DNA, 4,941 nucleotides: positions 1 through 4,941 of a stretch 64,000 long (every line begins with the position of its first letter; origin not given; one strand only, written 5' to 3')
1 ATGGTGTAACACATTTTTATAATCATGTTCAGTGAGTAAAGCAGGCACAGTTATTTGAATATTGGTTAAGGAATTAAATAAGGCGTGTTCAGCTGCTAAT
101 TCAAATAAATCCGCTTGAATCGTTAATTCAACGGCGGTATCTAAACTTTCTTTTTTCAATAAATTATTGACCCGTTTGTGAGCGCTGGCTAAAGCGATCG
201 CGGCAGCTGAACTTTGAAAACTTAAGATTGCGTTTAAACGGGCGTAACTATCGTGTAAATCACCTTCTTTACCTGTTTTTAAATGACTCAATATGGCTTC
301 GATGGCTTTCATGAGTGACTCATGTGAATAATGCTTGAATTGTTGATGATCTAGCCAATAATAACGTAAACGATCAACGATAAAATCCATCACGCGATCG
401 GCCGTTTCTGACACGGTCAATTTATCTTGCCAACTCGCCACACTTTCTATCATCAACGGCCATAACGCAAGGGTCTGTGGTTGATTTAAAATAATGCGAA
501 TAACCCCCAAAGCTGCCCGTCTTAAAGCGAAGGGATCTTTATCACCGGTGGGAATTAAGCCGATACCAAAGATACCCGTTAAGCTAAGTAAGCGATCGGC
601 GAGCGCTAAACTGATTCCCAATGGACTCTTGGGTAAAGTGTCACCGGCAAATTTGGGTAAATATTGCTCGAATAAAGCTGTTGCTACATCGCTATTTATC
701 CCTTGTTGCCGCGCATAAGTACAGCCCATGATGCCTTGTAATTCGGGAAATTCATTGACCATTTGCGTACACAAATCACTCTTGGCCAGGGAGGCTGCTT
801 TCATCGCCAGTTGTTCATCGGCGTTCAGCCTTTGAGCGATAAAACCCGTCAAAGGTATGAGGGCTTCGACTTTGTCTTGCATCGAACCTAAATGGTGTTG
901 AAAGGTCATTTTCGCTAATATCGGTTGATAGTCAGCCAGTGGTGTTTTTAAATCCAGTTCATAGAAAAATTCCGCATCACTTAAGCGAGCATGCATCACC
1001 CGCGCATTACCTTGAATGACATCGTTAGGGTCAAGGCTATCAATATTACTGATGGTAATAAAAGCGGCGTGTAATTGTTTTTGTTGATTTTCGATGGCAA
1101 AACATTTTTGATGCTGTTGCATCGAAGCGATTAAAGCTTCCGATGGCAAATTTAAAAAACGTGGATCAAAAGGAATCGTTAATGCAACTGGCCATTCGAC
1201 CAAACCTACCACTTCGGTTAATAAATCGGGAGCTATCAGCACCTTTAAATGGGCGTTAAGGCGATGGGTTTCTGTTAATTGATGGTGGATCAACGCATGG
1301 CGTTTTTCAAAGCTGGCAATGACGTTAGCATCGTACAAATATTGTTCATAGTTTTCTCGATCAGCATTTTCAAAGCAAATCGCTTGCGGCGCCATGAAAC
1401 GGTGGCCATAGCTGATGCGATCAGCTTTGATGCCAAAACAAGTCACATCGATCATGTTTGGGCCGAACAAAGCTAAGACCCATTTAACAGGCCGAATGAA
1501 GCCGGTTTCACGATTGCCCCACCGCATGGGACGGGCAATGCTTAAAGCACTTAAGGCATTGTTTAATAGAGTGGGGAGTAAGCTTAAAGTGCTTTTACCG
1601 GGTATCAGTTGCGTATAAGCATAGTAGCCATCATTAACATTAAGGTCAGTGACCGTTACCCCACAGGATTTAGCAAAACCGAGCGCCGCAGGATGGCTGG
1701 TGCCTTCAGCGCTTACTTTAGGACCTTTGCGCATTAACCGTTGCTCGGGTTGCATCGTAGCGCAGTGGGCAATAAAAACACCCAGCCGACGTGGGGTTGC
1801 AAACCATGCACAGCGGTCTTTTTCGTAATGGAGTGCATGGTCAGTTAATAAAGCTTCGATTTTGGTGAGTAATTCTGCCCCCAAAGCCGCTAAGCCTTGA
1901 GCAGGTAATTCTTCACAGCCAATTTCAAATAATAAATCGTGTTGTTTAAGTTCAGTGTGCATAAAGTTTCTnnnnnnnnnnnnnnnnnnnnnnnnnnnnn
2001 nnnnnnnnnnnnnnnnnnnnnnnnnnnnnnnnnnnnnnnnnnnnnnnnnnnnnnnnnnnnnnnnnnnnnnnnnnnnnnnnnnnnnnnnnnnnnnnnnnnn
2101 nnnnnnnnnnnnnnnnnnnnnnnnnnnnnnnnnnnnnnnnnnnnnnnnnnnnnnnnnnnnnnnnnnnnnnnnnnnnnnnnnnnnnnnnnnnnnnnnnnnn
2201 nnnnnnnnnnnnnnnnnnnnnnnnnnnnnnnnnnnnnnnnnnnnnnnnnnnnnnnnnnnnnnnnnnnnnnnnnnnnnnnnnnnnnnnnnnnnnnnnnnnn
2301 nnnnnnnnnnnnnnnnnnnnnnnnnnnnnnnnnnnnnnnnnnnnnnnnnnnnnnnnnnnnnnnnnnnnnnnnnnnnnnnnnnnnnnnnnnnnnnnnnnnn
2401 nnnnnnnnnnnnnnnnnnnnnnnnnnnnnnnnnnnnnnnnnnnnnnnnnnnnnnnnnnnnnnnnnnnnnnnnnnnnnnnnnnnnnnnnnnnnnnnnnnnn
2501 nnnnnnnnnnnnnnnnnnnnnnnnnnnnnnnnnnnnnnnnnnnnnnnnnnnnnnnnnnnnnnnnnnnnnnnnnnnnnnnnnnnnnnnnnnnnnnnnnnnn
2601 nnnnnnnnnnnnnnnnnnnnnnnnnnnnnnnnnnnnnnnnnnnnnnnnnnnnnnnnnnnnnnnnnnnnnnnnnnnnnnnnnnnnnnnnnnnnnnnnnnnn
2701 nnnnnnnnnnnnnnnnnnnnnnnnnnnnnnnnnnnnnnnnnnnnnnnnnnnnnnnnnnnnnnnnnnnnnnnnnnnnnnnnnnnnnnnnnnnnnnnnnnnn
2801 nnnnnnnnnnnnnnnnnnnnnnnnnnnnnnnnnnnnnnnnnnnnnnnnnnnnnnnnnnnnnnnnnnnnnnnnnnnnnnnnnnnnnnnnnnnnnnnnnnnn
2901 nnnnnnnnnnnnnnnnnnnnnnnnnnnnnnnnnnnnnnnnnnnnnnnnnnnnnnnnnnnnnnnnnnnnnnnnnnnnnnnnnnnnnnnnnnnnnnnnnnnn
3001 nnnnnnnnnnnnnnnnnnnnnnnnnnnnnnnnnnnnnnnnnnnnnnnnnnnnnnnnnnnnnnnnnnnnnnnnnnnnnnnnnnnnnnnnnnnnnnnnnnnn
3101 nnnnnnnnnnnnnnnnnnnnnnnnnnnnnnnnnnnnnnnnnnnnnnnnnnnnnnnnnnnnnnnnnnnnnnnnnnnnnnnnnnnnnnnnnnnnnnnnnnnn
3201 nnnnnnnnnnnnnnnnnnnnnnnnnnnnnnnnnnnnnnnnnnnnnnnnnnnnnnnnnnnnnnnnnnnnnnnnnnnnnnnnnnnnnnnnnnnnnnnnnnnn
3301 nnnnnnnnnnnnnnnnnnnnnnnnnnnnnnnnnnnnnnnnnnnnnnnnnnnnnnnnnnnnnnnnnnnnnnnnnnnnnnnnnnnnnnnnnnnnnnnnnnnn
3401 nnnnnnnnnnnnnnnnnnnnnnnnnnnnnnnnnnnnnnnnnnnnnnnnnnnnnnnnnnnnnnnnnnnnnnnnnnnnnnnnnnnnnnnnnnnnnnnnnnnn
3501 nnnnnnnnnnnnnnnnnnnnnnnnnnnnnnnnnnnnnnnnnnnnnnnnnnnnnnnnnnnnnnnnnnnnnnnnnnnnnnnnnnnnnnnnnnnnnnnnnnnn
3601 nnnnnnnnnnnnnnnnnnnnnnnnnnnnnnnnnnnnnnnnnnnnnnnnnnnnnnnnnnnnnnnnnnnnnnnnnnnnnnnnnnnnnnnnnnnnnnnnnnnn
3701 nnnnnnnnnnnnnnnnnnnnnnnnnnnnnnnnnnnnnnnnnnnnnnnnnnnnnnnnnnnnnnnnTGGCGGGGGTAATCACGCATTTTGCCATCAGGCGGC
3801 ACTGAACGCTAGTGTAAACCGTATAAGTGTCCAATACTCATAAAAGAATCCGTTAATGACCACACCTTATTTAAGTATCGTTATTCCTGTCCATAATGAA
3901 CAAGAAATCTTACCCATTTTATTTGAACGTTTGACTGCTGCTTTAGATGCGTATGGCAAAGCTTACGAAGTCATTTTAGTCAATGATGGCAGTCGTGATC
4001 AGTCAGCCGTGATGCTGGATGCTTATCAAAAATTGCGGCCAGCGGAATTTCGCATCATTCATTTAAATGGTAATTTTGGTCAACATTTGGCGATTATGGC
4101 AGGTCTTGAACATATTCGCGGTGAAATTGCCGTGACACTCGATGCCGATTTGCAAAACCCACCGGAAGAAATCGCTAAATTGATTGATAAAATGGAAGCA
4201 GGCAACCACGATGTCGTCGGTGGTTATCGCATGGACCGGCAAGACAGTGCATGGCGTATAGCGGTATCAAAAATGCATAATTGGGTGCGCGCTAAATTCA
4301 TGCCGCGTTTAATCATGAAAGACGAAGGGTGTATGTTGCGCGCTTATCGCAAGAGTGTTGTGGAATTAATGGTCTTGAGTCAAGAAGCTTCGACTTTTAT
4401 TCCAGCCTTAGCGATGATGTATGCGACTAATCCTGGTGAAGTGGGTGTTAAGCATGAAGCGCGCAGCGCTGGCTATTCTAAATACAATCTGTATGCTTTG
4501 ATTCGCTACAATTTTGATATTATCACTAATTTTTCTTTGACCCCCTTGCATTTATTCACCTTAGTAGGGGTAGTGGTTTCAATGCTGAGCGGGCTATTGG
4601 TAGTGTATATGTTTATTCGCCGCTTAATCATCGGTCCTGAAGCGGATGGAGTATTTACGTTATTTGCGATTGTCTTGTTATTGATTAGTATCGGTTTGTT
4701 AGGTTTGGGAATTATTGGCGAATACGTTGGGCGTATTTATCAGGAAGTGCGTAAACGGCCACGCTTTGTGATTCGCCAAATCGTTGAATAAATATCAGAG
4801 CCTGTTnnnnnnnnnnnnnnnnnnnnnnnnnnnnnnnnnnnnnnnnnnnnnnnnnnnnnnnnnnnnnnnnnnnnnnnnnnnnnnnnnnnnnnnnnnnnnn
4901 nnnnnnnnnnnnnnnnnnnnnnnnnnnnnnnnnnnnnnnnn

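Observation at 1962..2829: Secreted Ntn-hydrolase gene inserted, with translational coupling, between glyQ and glyS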

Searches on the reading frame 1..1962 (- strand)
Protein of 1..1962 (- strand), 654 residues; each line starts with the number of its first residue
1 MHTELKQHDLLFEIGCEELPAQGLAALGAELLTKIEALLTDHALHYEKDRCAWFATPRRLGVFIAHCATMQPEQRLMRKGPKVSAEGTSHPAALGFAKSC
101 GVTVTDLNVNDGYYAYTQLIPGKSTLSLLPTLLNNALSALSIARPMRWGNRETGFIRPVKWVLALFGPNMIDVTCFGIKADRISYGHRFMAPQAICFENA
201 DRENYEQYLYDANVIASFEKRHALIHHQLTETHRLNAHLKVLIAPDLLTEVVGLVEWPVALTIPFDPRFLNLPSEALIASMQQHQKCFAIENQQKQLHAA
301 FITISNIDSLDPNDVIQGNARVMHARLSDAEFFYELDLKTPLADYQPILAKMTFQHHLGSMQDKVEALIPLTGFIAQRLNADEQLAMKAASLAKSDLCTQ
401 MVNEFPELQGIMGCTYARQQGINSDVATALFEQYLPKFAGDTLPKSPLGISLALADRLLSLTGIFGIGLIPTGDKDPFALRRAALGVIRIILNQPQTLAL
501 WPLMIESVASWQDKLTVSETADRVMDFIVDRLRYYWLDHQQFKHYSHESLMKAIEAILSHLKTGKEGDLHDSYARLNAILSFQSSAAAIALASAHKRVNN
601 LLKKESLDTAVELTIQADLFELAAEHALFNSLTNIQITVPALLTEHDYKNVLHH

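Call 3: search_protein_families(library=pfam, proteins=[window:1-1962:-], max_evalue=1)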
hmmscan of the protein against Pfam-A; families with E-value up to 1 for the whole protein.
window:1-1962:- (654 aa): 2 families
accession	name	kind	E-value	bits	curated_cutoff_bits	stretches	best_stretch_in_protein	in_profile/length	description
PF02092.22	tRNA_synt_2f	-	5.2e-173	577.2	29.2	1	10-543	1-527/536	Glycyl-tRNA synthetase beta subunit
PF00441.29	Acyl-CoA_dh_1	-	0.056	14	22.4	1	344-415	43-116/150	Acyl-CoA dehydrogenase, C-terminal domain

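Call 4: search_protein_families(library=ncbifam, proteins=[window:1-1962:-], max_evalue=1)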
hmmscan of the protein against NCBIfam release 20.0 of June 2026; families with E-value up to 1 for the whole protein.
window:1-1962:- (654 aa): 3 families
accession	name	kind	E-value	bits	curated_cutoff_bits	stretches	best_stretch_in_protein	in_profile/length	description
TIGR00211.2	glyS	equivalog_domain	1.5e-193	645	300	1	9-653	1-635/684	glycine--tRNA ligase subunit beta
NF011499.0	PRK14908.1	equivalog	2.2e-128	430.2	1244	1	6-638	310-934/998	glycine--tRNA ligase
NF010671.0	PRK14068.1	equivalog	0.089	12.9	95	1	545-609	6-68/76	exodeoxyribonuclease VII small subunit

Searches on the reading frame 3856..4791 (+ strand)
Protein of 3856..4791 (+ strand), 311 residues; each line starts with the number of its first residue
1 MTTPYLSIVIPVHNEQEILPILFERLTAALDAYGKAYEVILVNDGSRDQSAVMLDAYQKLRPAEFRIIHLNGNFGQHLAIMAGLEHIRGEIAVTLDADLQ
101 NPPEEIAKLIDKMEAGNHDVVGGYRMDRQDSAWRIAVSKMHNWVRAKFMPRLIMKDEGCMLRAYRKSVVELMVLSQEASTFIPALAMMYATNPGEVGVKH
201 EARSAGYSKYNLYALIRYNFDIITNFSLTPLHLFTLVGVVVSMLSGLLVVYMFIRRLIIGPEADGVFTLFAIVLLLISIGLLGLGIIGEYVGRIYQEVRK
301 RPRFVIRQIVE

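Call 31: search_protein_families(library=ncbifam, proteins=[window:3856-4791:+], max_evalue=0.00001)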
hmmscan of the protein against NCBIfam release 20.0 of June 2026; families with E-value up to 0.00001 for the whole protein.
window:3856-4791:+ (311 aa): 13 families
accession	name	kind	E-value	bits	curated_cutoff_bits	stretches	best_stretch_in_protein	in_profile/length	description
NF007986.1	PRK10714.1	equivalog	9.8e-94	313.9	529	1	6-310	8-312/316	undecaprenyl-phosphate 4-deoxy-4-formamido-L-arabinose transferase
NF047588.1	GlcsyltransPgfSStrep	equivalog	3.2e-48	164.5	500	1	6-308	3-304/308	glycosyltransferase PgfS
TIGR03937.1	PgaC_IcaA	equivalog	3.8e-13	49.2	422.3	1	3-113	44-150/407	poly-beta-1,6-N-acetyl-D-glucosamine synthase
NF007482.0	PRK10073.1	equivalog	7e-13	48.3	423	1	3-134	5-134/334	glycosyltransferase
NF041875.1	EPS_EpsD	equivalog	4.2e-12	46.1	370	1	6-123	1-114/325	exopolysaccharide biosynthesis glycosyltransferase EpsD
NF058614.1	PPMAGASynPpgS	equivalog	1.1e-11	44.6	370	1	8-175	4-168/226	polyprenyl-phospho-N-acetylgalactosaminyl synthase PpgS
TIGR04283.1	glyco_like_mftF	equivalog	2.1e-11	43.9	182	1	6-156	1-138/221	TIGR04283 family arsenosugar biosynthesis glycosyltransferase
TIGR04182.1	glyco_TIGR04182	equivalog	1.2e-10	41.3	325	1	7-299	3-290/293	S-layer glycoprotein N-glycosyltransferase AglJ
TIGR04242.1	nodulat_NodC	equivalog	1.6e-10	40.5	550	1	3-145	47-189/395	chitooligosaccharide synthase NodC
TIGR03965.1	mycofact_glyco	equivalog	7.5e-08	31.7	280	1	5-122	75-188/467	mycofactocin biosynthesis glycosyltransferase MftF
NF047683.1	TeichurnBiosyTuaG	equivalog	8e-07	28.9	400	1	3-118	5-116/252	teichuronic acid biosynthesis protein TuaG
NF050819.1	PolSacchBiosHfsG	equivalog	3.5e-06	26.4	500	1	3-131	11-136/302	polysaccharide biosynthesis protein HfsG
NF038302.1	EPS_HpsE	equivalog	4.3e-06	25.9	300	1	6-99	3-97/307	hormogonium polysaccharide biosynthesis glycosyltransferase HpsE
